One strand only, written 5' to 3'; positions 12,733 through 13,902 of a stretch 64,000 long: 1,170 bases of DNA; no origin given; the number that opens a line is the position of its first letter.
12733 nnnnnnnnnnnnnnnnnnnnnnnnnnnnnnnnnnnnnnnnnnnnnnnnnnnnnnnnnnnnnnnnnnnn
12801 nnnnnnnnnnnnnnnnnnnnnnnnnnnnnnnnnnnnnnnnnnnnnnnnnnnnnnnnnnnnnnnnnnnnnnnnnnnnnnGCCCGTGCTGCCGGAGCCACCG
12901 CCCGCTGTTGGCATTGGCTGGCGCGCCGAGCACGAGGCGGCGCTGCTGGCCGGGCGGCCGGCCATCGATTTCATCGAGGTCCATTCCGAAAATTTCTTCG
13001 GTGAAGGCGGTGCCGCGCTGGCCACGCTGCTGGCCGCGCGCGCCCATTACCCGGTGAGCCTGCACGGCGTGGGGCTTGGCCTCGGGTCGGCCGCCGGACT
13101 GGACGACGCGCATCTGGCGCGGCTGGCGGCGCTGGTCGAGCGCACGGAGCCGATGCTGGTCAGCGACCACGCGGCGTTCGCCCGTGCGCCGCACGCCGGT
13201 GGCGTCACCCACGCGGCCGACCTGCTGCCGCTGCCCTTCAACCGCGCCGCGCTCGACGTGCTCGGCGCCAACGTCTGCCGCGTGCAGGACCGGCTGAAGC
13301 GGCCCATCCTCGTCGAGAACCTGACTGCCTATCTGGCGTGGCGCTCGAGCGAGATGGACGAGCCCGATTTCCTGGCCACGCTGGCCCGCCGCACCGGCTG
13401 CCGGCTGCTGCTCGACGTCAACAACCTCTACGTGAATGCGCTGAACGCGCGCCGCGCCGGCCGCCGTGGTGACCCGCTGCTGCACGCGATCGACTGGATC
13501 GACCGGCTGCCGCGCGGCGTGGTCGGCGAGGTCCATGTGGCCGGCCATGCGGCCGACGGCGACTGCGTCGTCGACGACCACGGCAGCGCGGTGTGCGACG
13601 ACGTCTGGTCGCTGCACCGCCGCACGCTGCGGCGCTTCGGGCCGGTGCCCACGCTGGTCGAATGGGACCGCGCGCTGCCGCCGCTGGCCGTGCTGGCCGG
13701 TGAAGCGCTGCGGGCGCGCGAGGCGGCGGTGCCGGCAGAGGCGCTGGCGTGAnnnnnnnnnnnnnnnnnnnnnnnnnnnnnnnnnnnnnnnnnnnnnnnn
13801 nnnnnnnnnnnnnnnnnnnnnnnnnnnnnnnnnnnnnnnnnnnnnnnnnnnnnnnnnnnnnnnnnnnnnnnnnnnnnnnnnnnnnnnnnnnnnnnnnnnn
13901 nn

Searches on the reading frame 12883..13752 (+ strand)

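Call 103: search_protein_families(library=pfam, proteins=[window:12883-13752:+], max_evalue=0.00001)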
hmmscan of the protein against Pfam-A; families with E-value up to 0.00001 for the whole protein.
window:12883-13752:+ (289 aa): 1 family
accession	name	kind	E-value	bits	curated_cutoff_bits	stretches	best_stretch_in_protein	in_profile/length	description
PF05114.20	MbnB_TglH_ChrH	-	1.3e-90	303.6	25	1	9-281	2-261/263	RiPP precursor modification enzyme MbnB/TglH/ChrH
